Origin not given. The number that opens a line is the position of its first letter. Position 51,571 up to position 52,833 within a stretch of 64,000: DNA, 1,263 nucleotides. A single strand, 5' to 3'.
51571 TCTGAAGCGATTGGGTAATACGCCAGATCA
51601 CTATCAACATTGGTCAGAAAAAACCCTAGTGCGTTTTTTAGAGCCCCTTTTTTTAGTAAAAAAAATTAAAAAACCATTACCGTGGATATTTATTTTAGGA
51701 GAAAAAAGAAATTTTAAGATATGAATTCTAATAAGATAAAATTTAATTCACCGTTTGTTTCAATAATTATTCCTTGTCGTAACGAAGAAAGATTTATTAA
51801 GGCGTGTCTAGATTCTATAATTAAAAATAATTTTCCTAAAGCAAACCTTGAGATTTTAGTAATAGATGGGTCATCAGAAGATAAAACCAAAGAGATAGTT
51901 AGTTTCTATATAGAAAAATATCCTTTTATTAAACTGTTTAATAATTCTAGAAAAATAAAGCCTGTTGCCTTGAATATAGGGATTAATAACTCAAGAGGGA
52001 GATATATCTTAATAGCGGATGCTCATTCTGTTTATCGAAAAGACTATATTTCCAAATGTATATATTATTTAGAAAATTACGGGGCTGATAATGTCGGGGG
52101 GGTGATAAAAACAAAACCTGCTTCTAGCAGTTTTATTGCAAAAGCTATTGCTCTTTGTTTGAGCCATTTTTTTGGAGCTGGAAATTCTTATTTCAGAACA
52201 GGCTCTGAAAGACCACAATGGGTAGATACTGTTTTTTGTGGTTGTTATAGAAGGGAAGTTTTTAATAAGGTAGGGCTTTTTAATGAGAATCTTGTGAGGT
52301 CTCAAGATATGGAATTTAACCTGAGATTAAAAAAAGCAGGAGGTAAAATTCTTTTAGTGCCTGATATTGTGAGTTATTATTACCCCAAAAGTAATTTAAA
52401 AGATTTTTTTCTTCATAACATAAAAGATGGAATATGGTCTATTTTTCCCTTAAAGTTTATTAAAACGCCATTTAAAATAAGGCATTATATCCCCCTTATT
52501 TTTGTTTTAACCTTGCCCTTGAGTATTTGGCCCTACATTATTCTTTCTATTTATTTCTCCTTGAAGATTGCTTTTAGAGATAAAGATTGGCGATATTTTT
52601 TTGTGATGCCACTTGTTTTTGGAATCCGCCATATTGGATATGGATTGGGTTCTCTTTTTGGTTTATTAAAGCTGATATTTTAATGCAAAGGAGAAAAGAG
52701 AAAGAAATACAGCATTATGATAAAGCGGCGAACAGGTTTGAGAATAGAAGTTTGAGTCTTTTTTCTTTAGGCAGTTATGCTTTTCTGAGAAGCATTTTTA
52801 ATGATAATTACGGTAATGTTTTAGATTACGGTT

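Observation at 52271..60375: ~430-bp perfect direct repeats bracketing a 7.7-kb variable segment; alternative methyltransferase alleles fused to an identical leader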

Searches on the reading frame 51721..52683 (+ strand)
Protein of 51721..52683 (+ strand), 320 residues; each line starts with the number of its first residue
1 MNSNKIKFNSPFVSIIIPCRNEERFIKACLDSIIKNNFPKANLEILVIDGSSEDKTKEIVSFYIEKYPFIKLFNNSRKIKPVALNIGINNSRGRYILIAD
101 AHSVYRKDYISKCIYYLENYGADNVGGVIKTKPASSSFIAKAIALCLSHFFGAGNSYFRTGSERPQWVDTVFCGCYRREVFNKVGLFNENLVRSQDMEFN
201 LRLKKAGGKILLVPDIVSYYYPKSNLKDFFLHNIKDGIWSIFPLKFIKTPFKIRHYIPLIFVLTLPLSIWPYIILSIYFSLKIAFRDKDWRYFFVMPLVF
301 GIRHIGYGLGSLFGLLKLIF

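Call 7: search_protein_families(library=pfam, proteins=[window:51721-52683:+])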
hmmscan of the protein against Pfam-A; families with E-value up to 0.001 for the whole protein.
window:51721-52683:+ (320 aa): 4 families
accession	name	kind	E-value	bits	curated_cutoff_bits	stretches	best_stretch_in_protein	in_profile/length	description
PF00535.33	Glycos_transf_2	-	8.6e-30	104.3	23.3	1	14-184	1-167/168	Glycosyl transferase family 2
PF13641.12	Glyco_tranf_2_3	-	7.9e-14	52.7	27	1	13-227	3-218/230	Glycosyltransferase like family 2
PF10111.15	Glyco_tranf_2_2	-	5.9e-06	26.4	27.3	1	14-113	1-102/276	Glycosyltransferase like family 2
PF13632.12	Glyco_trans_2_3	-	9.2e-06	26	27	1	95-283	1-194/198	Glycosyl transferase family group 2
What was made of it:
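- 51721..52683 (+): GT2_L: intact 320-aa family-2 glycosyltransferase. Probable donor of the repeat. PF00535 E=8.6e-30 (call 7).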

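Call 10: find_encoding_contigs(protein=window:51721-52683:+, flank=10000, max_places=10)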
Protein window:51721-52683:+ (320 aa): no gene with exactly this product is on record in the collection.

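Call 16: find_homologous_proteins(query=window:51721-52683:+, max_evalue=1e-20)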
Query window:51721-52683:+ (320 aa): 4004 proteins with E <= 1e-20 among 4971 candidates; the best 120 are listed.
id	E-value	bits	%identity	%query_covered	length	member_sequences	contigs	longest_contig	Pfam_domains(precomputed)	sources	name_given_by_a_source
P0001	7.2e-213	724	100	100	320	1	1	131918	PF13632.13,PF10111.15,PF13506.14,PF13641.13,PF00535.33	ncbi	-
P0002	1.3e-159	549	71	100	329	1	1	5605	PF13632.13,PF13641.13,PF00535.33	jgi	-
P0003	3.2e-151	522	72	98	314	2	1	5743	PF13632.13,PF10111.15,PF13641.13,PF00535.33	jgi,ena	-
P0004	2.2e-150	519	71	97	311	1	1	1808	PF13506.14,PF13641.13,PF00535.33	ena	-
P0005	2.3e-150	519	70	96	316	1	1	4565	PF10111.15,PF13641.13,PF00535.33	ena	-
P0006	1.2e-149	517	69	98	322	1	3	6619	PF10111.15,PF13506.14,PF13641.13,PF00535.33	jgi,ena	-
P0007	9.7e-148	510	71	96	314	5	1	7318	PF10111.15,PF13641.13,PF00535.33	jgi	-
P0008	3.0e-147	509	70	96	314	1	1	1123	PF10111.15,PF13641.13,PF00535.33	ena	-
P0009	6.5e-146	504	69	98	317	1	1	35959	PF13632.13,PF10111.15,PF13506.14,PF13641.13,PF00535.33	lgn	-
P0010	7.0e-146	504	67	96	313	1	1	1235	PF10111.15,PF13641.13,PF00535.33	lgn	-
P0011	2.2e-145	503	66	100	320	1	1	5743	PF13632.13,PF13641.13,PF00535.33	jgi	-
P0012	2.8e-145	502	67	98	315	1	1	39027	PF10111.15,PF13641.13,PF00535.33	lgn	-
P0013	6.8e-145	501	68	98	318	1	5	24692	PF10111.15,PF13641.13,PF00535.33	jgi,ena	-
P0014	7.1e-145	501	69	96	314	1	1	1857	PF10111.15,PF13641.13,PF00535.33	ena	-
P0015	1.6e-144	500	68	96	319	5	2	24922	PF10111.15,PF13641.13,PF00535.33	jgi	-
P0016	2.8e-144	499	67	97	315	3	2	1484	PF13641.13,PF00535.33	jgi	jgi:glycosyltransferase involved in cell wall biosynthesis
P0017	5.0e-144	498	67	98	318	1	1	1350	PF10111.15,PF13641.13,PF00535.33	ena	-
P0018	9.9e-144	497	70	96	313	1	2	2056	PF10111.15,PF13641.13,PF00535.33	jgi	-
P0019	1.2e-143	497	68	96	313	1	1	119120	PF10111.15,PF13641.13,PF00535.33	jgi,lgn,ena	-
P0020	1.3e-143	497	69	96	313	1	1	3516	PF13506.14,PF13641.13,PF00535.33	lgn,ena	-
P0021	2.3e-143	496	68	97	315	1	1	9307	PF10111.15,PF13641.13,PF00535.33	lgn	-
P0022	2.8e-143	496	67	97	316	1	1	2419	PF10111.15,PF13641.13,PF00535.33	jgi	-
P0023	7.2e-143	494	68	97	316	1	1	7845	PF10111.15,PF13641.13,PF00535.33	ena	-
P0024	1.2e-142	494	67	98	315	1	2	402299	PF13641.13,PF00535.33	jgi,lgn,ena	-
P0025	1.3e-142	493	68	96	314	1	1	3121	PF10111.15,PF13641.13,PF00535.33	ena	-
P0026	1.5e-142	493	69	96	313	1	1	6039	PF10111.15,PF13641.13,PF00535.33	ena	-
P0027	1.9e-142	493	69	96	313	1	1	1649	PF10111.15,PF13641.13,PF00535.33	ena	-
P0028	2.2e-142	493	68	98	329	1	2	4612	PF13632.13,PF10111.15,PF13641.13,PF00535.33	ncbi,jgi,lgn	-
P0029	2.6e-142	492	67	96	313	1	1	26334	PF10111.15,PF13641.13,PF00535.33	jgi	jgi:glycosyltransferase involved in cell wall biosynthesis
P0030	2.6e-142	492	68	97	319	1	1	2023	PF10111.15,PF13506.14,PF13641.13,PF00535.33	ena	-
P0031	3.0e-142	492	69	96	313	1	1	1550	PF10111.15,PF13641.13,PF00535.33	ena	-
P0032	4.8e-142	492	69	96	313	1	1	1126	PF10111.15,PF13641.13,PF00535.33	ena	-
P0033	6.2e-142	491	69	96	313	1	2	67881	PF10111.15,PF13641.13,PF00535.33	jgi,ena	-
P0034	6.6e-142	491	68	96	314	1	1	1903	PF10111.15,PF13641.13,PF00535.33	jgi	-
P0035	7.0e-142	491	68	96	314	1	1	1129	PF10111.15,PF13641.13,PF00535.33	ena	-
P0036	1.0e-141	491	69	96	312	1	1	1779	PF10111.15,PF13641.13,PF00535.33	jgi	-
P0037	1.2e-141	490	67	97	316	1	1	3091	PF10111.15,PF13641.13,PF00535.33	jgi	-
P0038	1.3e-141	490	67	97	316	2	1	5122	PF10111.15,PF13641.13,PF00535.33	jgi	-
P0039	1.7e-141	490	68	96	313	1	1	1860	PF10111.15,PF13641.13,PF00535.33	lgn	-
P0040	2.0e-141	490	68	96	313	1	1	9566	PF10111.15,PF13641.13,PF00535.33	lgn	-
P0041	2.4e-141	489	69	96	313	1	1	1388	PF10111.15,PF13641.13,PF00535.33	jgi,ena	-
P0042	3.2e-141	489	67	97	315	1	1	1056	PF10111.15,PF13506.14,PF13641.13,PF00535.33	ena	-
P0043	6.0e-141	488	66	97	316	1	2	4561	PF10111.15,PF13641.13,PF00535.33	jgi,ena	-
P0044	6.1e-141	488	66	97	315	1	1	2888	PF10111.15,PF13641.13,PF00535.33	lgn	-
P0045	6.2e-141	488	67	96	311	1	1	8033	PF13641.13,PF00535.33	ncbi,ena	-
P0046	6.7e-141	488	67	97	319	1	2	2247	PF10111.15,PF13641.13,PF00535.33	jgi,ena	-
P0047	8.8e-141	487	67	98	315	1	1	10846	PF10111.15,PF13641.13,PF00535.33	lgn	-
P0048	1.7e-140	486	66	97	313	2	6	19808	PF10111.15,PF13506.14,PF13641.13,PF00535.33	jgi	jgi:glycosyltransferase involved in cell wall biosynthesis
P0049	2.1e-140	486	67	98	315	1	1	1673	PF13506.14,PF13641.13,PF00535.33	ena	-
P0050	2.2e-140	486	66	98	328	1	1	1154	PF10111.15,PF13506.14,PF13641.13,PF00535.33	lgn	-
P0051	2.5e-140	486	66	98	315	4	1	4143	PF10111.15,PF13641.13,PF00535.33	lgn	-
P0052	2.8e-140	486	67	97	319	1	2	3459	PF10111.15,PF13641.13,PF00535.33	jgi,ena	-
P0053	3.1e-140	486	68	96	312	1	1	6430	PF10111.15,PF13641.13,PF00535.33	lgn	-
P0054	3.6e-140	485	67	96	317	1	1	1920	PF10111.15,PF13641.13,PF00535.33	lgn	-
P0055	4.2e-140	485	67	97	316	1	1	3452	PF10111.15,PF13641.13,PF00535.33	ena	-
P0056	5.6e-140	485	66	97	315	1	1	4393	PF10111.15,PF13641.13,PF00535.33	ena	-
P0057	7.7e-140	484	65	98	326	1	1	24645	PF13641.13,PF00535.33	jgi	-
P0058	7.9e-140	484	65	98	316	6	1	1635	PF13641.13,PF00535.33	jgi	-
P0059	8.1e-140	484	67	96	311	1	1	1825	PF10111.15,PF13641.13,PF00535.33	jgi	-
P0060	9.6e-140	484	67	97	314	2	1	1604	PF10111.15,PF13641.13,PF00535.33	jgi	jgi:glycosyltransferase involved in cell wall biosynthesis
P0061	1.3e-139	484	66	97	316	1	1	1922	PF13641.13,PF00535.33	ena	-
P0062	1.4e-139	483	68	96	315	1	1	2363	PF10111.15,PF13641.13,PF00535.33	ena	-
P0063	1.9e-139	483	65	97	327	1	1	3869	PF10111.15,PF13641.13,PF00535.33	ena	-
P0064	2.2e-139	483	66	99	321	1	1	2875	PF10111.15,PF13641.13,PF00535.33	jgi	-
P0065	2.3e-139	483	68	97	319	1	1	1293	PF10111.15,PF13641.13,PF00535.33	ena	-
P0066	3.2e-139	482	66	96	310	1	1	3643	PF10111.15,PF13641.13,PF00535.33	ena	-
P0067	3.4e-139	482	65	98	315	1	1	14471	PF10111.15,PF13641.13,PF00535.33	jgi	-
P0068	3.9e-139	482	65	97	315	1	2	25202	PF10111.15,PF13641.13,PF00535.33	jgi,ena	-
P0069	4.0e-139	482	67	97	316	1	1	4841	PF10111.15,PF13641.13,PF00535.33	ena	-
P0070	5.9e-139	481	67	97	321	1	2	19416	PF10111.15,PF13641.13,PF00535.33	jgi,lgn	-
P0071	8.2e-139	481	66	96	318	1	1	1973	PF13641.13,PF00535.33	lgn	-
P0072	1.0e-138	481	65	99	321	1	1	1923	PF10111.15,PF13506.14,PF13641.13,PF00535.33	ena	-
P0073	1.1e-138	480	66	97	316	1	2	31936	PF13641.13,PF00535.33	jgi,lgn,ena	-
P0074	1.8e-138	480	67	96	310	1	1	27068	PF10111.15,PF13641.13,PF00535.33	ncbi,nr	ncbi:MAG: glycosyltransferase family 2 protein [Patescibacteria group bacterium]|nr:glycosyltransfer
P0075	1.9e-138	480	66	97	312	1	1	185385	PF13641.13,PF00535.33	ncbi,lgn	-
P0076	3.2e-138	479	65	97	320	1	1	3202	PF10111.15,PF13506.14,PF13641.13,PF00535.33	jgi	-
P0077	4.1e-138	479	67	96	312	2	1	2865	PF10111.15,PF13641.13,PF00535.33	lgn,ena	-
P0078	4.1e-138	479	68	96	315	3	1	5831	PF10111.15,PF13641.13,PF00535.33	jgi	-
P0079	6.6e-138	478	65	96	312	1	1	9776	PF10111.15,PF13641.13,PF00535.33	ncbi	-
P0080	6.9e-138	478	67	96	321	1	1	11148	PF10111.15,PF13641.13,PF00535.33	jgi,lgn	-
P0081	7.0e-138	478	67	96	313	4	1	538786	PF10111.15,PF13641.13,PF00535.33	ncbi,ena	-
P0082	7.5e-138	478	65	98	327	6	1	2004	PF13641.13,PF00535.33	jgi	-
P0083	1.3e-137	477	65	96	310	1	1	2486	PF13641.13,PF00535.33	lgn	-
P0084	2.5e-137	476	64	96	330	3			PF13641.13,PF00535.33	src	-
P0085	3.4e-137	476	66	97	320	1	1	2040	PF10111.15,PF13641.13,PF00535.33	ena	-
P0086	8.7e-137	474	66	98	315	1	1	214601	PF13641.13,PF00535.33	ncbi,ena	-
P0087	9.6e-137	474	67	97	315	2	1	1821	PF13641.13,PF00535.33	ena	-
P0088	2.0e-136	473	67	96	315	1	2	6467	PF10111.15,PF13641.13,PF00535.33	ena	-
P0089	2.6e-136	473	64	97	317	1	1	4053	PF10111.15,PF13641.13,PF00535.33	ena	-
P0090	3.0e-136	473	65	96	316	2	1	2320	PF10111.15,PF13641.13,PF00535.33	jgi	-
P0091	3.6e-136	472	65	98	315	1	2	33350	PF10111.15,PF13641.13,PF00535.33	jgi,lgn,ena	-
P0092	4.9e-136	472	64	97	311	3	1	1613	PF10111.15,PF13506.14,PF13641.13,PF00535.33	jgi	-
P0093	6.5e-136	471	64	98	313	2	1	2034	PF13641.13,PF00535.33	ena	-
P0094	8.8e-136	471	64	96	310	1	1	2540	PF10111.15,PF13641.13,PF00535.33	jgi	-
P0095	9.5e-136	471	64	97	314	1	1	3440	PF10111.15,PF13641.13,PF00535.33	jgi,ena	-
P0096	1.2e-135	471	66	96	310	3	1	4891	PF10111.15,PF13506.14,PF13641.13,PF00535.33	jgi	-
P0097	1.2e-135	471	64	97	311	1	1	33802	PF10111.15,PF13641.13,PF00535.33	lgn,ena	-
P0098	1.4e-135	470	64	98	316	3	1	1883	PF13641.13,PF00535.33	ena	-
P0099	1.6e-135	470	64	99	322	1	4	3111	PF10111.15,PF13641.13,PF00535.33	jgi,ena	-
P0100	2.0e-135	470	64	99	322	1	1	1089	PF10111.15,PF13641.13,PF00535.33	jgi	-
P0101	2.2e-135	470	65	97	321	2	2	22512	PF10111.15,PF13641.13,PF00535.33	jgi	jgi:glycosyltransferase involved in cell wall biosynthesis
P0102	2.3e-135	470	63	97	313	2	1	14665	PF10111.15,PF13506.14,PF13641.13,PF00535.33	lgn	-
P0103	2.5e-135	470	64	97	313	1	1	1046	PF13641.13,PF00535.33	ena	-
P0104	2.8e-135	469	66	96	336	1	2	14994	PF10111.15,PF13641.13,PF00535.33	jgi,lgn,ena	-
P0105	4.8e-135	469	62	97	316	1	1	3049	PF10111.15,PF13506.14,PF13641.13,PF00535.33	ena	-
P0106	4.9e-135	469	64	99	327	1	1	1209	PF10111.15,PF13641.13,PF00535.33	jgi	-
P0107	5.5e-135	468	65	96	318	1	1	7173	PF13641.13,PF00535.33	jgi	-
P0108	5.5e-135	468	64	97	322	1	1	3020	PF10111.15,PF13506.14,PF13641.13,PF00535.33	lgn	-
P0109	7.2e-135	468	62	97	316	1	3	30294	PF10111.15,PF13641.13,PF00535.33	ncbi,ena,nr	ncbi:MAG: glycosyltransferase family 2 protein [Candidatus Pacebacteria bacterium]|nr:glycosyltransf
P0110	1.3e-134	467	63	97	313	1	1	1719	PF10111.15,PF13641.13,PF00535.33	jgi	jgi:glycosyltransferase involved in cell wall biosynthesis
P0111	1.9e-134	467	64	97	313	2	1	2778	PF10111.15,PF13506.14,PF13641.13,PF00535.33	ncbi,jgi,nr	ncbi:MAG TPA: glycosyltransferase family 2 protein [Candidatus Paceibacterota bacterium]|nr:glycosyl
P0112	2.3e-134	466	65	96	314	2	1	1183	PF10111.15,PF13641.13,PF00535.33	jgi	-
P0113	2.3e-134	466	64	98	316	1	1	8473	PF13641.13,PF00535.33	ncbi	-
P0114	2.8e-134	466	66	98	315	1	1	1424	PF13641.13,PF00535.33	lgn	-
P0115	3.0e-134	466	64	97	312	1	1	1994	PF10111.15,PF13641.13,PF00535.33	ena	-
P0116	7.6e-134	465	64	96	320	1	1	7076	PF13506.14,PF13641.13,PF00535.33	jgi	jgi:glycosyltransferase involved in cell wall biosynthesis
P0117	1.1e-133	464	65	97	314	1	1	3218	PF10111.15,PF13506.14,PF13641.13,PF00535.33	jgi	jgi:glycosyltransferase involved in cell wall biosynthesis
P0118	1.1e-133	464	65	96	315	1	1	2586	PF10111.15,PF13641.13,PF00535.33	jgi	jgi:glycosyltransferase involved in cell wall biosynthesis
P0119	1.7e-133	464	64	97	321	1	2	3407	PF10111.15,PF13641.13,PF00535.33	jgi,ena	-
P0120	1.8e-133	463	62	96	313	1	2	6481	PF13632.13,PF10111.15,PF13506.14,PF13641.13,PF00535.33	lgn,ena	-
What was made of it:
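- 51721..52683 (+): Thousands of homologues, the closest ones (62-72% identical) largely Patescibacteria by source names (call 16).
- The repeats are internal to a 131,918-bp contig and not at contig ends (call 16).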

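Call 17: find_encoding_contigs(protein=P0001, flank=10000, max_places=10)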
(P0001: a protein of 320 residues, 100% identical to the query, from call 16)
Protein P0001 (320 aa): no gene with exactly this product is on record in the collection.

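Call 18: find_encoding_contigs(protein=P0009, flank=10000, max_places=4)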
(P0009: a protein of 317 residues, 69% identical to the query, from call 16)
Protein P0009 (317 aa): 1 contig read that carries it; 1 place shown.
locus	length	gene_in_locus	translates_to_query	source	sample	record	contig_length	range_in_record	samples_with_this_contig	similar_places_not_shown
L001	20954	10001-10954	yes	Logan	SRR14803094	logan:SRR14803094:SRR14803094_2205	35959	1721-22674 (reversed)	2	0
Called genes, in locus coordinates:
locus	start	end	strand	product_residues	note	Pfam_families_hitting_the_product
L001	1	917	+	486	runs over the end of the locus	PF01943:Polysacc_synt, PF03023:MurJ, PF13440:Polysacc_synt_3, PF01554:MatE (weak)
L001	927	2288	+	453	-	PF05159:Capsule_synth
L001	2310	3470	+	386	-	PF13439:Glyco_transf_4, PF20706:GT4-conflict (weak), PF00534:Glycos_transf_1, PF13692:Glyco_trans_1_4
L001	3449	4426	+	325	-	PF01209:Ubie_methyltran (faint), PF05219:DREV (weak), PF13489:Methyltransf_23, PF08241:Methyltransf_11, PF08242:Methyltransf_12, PF13649:Methyltransf_25, PF13847:Methyltransf_31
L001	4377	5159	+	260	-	PF05711:TylF, PF13578:Methyltransf_24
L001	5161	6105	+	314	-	PF01073:3Beta_HSD, PF01370:Epimerase, PF02719:Polysacc_synt_2, PF04321:RmlD_sub_bind, PF07993:NAD_binding_4 (faint), PF16363:GDP_Man_Dehyd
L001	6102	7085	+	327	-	PF13439:Glyco_transf_4 (weak), PF13692:Glyco_trans_1_4 (weak), PF13524:Glyco_trans_1_2 (weak), PF00534:Glycos_transf_1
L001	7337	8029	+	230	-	PF00535:Glycos_transf_2, PF10111:Glyco_tranf_2_2 (weak), PF13641:Glyco_tranf_2_3 (weak)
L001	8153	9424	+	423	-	PF13231:PMT_2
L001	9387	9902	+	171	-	PF05148:Methyltransf_8 (weak), PF13489:Methyltransf_23, PF07021:MetW (faint), PF13847:Methyltransf_31, PF08241:Methyltransf_11, PF08242:Methyltransf_12, PF13649:Methyltransf_25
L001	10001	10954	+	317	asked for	PF13506:Glyco_transf_21 (weak), PF13641:Glyco_tranf_2_3, PF00535:Glycos_transf_2, PF10111:Glyco_tranf_2_2 (weak), PF13632:Glyco_trans_2_3 (weak)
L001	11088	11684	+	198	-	PF02397:Bac_transf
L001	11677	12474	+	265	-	PF00456:Transketolase_N, PF13292:DXP_synthase_N (weak)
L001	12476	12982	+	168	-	PF02779:Transket_pyr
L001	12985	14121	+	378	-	PF00155:Aminotran_1_2, PF00266:Aminotran_5, PF01041:DegT_DnrJ_EryC1, PF01212:Beta_elim_lyase (faint)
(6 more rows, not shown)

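Call 19: find_encoding_contigs(protein=P0012, flank=10000, max_places=4)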
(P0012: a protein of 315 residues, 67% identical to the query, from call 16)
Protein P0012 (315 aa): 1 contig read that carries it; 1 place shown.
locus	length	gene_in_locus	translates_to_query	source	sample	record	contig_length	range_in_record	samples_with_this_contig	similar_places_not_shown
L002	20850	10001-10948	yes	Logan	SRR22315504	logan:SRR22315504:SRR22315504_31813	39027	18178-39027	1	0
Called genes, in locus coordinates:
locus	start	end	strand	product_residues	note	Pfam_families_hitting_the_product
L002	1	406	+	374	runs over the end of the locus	PF01041:DegT_DnrJ_EryC1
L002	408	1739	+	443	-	PF02737:3HCDH_N (weak), PF03446:NAD_binding_2, PF03721:UDPG_MGDP_dh_N, PF00984:UDPG_MGDP_dh, PF03720:UDPG_MGDP_dh_C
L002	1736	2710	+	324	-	PF00106:adh_short (weak), PF01073:3Beta_HSD, PF01370:Epimerase, PF02719:Polysacc_synt_2 (weak), PF04321:RmlD_sub_bind, PF07993:NAD_binding_4 (weak), PF16363:GDP_Man_Dehyd, PF02719:Polysacc_synt_2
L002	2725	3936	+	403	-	PF08421:Methyltransf_13, PF13489:Methyltransf_23, PF08241:Methyltransf_11, PF08242:Methyltransf_12, PF13649:Methyltransf_25, PF08484:Methyltransf_14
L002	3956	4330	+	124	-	PF14667:Polysacc_synt_C, PF00190:Cupin_1 (weak), PF07883:Cupin_2 (faint)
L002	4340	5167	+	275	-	-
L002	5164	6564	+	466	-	PF02310:B12-binding, PF04055:Radical_SAM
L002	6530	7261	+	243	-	PF13641:Glyco_tranf_2_3 (weak), PF00535:Glycos_transf_2, PF10111:Glyco_tranf_2_2 (weak)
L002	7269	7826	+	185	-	PF05148:Methyltransf_8, PF08003:Methyltransf_9 (weak), PF13489:Methyltransf_23, PF07021:MetW (weak), PF13847:Methyltransf_31, PF08241:Methyltransf_11, PF08242:Methyltransf_12 (weak), PF13649:Methyltransf_25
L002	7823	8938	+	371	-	PF13231:PMT_2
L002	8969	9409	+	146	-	PF14478:DUF4430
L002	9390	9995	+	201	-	PF20221:DUF6580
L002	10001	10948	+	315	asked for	PF00535:Glycos_transf_2, PF10111:Glyco_tranf_2_2 (weak), PF13641:Glyco_tranf_2_3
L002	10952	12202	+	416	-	-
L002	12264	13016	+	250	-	PF02706:Wzz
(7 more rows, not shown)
